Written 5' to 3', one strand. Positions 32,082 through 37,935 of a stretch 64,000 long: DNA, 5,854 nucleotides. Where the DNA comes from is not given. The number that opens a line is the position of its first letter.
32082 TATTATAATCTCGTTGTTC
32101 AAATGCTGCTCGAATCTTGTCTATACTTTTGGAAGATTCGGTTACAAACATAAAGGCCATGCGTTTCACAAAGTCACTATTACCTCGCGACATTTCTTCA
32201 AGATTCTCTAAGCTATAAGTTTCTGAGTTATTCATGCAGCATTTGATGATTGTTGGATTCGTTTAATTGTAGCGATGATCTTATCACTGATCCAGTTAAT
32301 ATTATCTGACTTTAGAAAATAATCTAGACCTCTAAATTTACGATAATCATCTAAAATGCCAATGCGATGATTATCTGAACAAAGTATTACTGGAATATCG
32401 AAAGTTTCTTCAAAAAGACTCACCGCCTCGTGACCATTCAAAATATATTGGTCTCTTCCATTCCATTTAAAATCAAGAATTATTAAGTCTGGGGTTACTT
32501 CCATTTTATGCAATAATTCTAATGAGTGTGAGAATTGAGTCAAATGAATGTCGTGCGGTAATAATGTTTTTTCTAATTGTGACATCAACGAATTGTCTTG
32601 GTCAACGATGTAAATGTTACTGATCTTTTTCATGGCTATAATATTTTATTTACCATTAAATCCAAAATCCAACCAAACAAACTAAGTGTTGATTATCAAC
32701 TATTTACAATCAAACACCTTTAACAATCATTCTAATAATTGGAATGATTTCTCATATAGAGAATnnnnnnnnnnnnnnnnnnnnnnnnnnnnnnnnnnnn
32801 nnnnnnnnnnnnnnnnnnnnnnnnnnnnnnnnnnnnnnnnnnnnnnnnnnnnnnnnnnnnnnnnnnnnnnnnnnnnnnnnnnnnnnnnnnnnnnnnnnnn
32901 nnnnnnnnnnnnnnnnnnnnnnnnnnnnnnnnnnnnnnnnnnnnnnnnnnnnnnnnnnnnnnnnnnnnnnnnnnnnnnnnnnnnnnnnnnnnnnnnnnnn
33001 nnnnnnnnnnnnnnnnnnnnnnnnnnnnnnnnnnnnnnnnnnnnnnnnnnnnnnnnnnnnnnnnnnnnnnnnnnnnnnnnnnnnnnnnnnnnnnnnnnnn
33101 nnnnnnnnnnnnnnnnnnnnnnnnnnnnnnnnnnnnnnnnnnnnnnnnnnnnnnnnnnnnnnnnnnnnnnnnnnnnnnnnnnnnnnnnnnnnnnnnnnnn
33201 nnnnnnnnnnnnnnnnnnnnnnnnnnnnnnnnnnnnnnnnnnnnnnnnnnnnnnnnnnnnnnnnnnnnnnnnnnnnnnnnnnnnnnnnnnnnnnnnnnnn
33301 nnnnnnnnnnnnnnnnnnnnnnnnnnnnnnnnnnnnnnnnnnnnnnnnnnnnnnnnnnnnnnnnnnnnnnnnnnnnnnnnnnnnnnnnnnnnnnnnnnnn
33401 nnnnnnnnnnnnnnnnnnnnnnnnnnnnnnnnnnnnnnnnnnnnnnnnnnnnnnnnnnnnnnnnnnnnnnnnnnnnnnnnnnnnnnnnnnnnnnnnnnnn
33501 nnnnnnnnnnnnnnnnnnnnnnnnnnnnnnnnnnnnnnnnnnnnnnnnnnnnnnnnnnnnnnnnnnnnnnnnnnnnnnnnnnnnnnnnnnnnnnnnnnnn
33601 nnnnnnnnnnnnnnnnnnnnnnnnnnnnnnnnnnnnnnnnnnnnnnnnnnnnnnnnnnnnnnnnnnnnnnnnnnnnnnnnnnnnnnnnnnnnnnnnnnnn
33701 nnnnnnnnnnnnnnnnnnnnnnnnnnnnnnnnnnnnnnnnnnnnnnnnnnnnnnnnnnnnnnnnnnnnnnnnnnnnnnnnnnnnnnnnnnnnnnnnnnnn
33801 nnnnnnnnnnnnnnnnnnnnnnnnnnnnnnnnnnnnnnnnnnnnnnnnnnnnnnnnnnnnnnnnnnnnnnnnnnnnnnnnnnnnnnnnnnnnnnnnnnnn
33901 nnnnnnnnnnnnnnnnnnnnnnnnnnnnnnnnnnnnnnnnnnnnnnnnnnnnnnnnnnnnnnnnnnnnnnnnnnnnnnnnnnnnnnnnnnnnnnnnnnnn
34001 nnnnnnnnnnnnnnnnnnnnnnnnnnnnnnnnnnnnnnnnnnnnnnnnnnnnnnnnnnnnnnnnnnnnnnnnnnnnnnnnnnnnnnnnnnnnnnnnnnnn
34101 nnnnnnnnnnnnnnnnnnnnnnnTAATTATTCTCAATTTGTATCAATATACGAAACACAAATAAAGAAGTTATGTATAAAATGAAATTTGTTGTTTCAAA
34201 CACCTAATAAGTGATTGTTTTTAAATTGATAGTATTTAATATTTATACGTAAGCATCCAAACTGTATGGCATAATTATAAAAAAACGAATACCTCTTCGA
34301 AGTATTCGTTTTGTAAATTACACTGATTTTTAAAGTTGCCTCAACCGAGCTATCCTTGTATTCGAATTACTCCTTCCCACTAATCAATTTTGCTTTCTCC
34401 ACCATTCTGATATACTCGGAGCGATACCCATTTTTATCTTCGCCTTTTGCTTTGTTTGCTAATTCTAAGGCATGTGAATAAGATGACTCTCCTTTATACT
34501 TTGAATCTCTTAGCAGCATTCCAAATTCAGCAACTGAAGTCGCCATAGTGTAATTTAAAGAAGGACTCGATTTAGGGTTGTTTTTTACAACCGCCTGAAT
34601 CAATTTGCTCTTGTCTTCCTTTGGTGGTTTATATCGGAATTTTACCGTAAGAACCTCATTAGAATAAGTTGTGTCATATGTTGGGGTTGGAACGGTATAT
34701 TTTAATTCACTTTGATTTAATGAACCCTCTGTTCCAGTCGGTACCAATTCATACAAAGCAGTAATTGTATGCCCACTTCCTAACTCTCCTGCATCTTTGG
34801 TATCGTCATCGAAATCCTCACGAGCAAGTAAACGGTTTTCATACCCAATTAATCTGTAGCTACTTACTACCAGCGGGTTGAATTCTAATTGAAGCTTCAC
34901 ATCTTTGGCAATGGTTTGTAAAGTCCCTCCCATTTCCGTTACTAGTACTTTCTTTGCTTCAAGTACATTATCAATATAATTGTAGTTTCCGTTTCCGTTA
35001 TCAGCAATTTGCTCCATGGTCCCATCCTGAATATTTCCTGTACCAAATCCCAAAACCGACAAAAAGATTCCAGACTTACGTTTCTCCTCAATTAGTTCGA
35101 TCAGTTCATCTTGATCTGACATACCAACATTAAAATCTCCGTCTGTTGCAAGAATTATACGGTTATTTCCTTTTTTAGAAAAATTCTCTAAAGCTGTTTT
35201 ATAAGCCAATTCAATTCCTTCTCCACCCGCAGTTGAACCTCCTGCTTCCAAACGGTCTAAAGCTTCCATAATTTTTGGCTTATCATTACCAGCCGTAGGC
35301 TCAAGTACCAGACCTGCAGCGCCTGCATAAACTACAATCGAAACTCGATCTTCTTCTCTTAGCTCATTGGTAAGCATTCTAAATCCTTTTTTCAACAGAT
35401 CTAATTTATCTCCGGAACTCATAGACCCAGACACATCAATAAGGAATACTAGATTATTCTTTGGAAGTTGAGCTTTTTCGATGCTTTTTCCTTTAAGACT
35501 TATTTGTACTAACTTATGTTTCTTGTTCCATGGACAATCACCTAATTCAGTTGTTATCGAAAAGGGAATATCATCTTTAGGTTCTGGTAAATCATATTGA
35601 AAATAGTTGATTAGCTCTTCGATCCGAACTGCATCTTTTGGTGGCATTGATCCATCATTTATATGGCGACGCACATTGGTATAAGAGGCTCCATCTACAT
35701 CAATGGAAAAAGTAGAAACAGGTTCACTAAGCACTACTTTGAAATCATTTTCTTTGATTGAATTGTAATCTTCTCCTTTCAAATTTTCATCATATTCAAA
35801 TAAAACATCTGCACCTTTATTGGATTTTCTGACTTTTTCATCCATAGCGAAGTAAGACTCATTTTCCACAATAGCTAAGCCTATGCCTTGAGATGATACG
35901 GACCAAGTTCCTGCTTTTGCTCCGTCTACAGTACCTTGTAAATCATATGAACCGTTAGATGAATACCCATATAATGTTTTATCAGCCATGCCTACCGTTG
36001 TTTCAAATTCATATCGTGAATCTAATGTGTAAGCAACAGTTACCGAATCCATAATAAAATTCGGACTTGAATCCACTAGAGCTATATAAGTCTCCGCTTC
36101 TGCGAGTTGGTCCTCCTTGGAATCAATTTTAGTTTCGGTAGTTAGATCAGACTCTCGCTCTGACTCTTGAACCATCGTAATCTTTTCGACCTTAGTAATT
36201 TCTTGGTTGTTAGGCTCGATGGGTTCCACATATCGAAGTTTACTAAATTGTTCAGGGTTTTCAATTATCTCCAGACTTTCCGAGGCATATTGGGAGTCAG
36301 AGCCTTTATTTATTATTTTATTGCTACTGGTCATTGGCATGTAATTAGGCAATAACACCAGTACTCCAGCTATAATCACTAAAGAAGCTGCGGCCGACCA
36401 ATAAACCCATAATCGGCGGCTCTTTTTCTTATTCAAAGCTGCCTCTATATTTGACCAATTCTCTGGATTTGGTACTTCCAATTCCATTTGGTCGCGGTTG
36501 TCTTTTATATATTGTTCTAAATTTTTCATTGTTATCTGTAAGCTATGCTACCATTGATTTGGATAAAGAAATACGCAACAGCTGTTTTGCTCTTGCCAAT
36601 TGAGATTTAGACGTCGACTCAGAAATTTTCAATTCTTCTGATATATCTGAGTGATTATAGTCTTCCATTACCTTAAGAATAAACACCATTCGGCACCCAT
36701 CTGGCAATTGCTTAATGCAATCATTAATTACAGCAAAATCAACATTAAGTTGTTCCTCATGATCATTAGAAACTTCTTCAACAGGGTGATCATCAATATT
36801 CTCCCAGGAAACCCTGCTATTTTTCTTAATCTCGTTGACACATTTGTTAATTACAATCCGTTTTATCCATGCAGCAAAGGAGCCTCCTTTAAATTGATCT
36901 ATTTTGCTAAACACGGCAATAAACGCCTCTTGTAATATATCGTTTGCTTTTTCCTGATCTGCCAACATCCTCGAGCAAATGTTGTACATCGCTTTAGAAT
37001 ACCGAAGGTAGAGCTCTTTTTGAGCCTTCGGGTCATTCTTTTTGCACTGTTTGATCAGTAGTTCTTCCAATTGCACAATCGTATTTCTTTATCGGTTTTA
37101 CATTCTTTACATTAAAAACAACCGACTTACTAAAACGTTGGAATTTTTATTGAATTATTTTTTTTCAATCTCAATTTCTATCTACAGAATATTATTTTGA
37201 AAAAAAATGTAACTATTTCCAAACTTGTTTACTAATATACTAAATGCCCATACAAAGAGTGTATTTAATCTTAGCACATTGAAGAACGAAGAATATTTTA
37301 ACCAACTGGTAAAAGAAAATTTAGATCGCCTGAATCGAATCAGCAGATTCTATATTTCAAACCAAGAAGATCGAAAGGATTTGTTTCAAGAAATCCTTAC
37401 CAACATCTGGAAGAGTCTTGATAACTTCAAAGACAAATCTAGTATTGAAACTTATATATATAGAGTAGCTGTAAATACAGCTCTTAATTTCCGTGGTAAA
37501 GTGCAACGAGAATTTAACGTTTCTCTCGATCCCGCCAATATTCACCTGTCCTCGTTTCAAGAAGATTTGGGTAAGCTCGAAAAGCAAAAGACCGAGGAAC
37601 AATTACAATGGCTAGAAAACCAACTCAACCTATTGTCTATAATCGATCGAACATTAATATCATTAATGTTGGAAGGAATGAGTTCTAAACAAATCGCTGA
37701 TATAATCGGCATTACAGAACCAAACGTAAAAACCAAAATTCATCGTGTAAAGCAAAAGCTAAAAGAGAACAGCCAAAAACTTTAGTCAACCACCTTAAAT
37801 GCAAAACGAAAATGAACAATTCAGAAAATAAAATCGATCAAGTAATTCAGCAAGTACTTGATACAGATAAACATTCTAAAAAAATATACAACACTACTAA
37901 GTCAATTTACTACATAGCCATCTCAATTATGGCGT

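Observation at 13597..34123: Candidate NO-responsive phosphorelay split around a 14.5-kb Wzx/Wzy polysaccharide operon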

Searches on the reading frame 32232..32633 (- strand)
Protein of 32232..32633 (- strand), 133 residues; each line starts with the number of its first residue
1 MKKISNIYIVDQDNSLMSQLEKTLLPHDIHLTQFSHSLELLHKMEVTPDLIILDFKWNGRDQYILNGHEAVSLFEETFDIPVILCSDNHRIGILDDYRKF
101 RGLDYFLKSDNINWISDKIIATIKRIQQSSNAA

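Call 3: search_protein_families(library=pfam, proteins=[window:32232-32633:-], max_evalue=0.01)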
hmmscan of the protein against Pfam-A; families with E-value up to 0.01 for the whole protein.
window:32232-32633:- (133 aa): 1 family
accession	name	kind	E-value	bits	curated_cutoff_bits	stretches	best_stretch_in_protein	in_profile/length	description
PF00072.30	Response_reg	-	1.9e-05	25.3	30.2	1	7-111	1-102/111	Response regulator receiver domain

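Call 44: search_protein_families(library=ncbifam, proteins=[window:32232-32633:-], max_evalue=0.01)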
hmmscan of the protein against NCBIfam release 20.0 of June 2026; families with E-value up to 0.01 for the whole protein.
window:32232-32633:- (133 aa): 4 families
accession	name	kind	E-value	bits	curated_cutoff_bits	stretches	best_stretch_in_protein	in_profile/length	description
NF007135.0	PRK09581.1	equivalog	0.0015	17.4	474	1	3-89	154-238/457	PleD family two-component system response regulator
TIGR01818.1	ntrC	equivalog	0.0033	16.3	558.6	1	7-65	1-60/463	nitrogen regulation protein NR(I)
NF041832.1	near_NosP_CTERM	subfamily_domain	0.0042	16.2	400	1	5-93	252-341/370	NahK/ErcS family hybrid sensor histidine kinase/response regulator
NF008176.1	PRK10923.1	equivalog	0.0042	15.7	620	1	5-65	4-65/469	nitrogen regulation protein NR(I)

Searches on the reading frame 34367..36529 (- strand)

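Call 3: search_protein_families(library=pfam, proteins=[window:34367-36529:-], max_evalue=0.01)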
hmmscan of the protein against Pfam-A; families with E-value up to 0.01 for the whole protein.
window:34367-36529:- (720 aa): 5 families
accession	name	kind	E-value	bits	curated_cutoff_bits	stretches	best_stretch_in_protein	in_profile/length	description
PF12034.13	YfbK_C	-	8.1e-68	228.7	25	1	535-714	1-182/184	Uncharacterized protein YfbK, C-terminal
PF12450.13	vWF_A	-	1.4e-40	137.7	25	1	251-342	3-94/94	von Willebrand factor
PF13519.12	VWA_2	-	5.2e-18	66.1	27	1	360-464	1-106/107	von Willebrand factor type A domain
PF00092.34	VWA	-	7.3e-18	65.8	23.8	1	359-520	1-162/174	von Willebrand factor type A domain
PF13768.12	VWA_3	-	2.3e-09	37.9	27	1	359-517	2-154/155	von Willebrand factor type A domain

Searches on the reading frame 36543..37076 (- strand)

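Call 3: search_protein_families(library=pfam, proteins=[window:36543-37076:-], max_evalue=0.01)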
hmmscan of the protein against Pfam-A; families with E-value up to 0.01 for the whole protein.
window:36543-37076:- (177 aa): 5 families
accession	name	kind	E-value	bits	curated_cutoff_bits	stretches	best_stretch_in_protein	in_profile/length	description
PF04542.20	Sigma70_r2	-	1.4e-15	57.3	24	1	22-88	1-70/71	Sigma-70 region 2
PF08281.18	Sigma70_r4_2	-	4.7e-13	49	25.7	1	117-167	4-54/54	Sigma-70, region 4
PF07638.17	Sigma70_ECF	-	5.8e-05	23.5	21.1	1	7-165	7-177/185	ECF sigma factor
PF04545.22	Sigma70_r4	-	0.00018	21.4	24.1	1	120-168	1-49/50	Sigma-70, region 4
PF12645.13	HTH_16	-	0.0074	16.8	22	0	7-63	3-65/65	Helix-turn-helix domain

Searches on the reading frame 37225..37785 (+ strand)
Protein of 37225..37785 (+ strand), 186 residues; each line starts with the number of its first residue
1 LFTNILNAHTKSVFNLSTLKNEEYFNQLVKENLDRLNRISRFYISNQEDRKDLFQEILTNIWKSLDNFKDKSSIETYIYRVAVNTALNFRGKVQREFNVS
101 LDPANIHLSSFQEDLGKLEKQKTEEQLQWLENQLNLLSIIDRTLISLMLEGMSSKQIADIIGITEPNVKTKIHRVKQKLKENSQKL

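Call 7: search_protein_families(library=pfam, proteins=[window:37225-37785:+], max_evalue=0.001)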
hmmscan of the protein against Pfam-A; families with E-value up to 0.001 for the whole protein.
window:37225-37785:+ (186 aa): 3 families
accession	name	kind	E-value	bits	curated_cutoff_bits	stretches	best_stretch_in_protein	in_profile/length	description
PF04542.20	Sigma70_r2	-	2.3e-12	46.9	24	1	28-95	1-70/71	Sigma-70 region 2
PF08281.18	Sigma70_r4_2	-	1.8e-11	44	25.7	1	128-179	2-54/54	Sigma-70, region 4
PF00196.25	GerE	-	2.7e-07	30.6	23.5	1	142-183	8-49/57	Bacterial regulatory proteins, luxR family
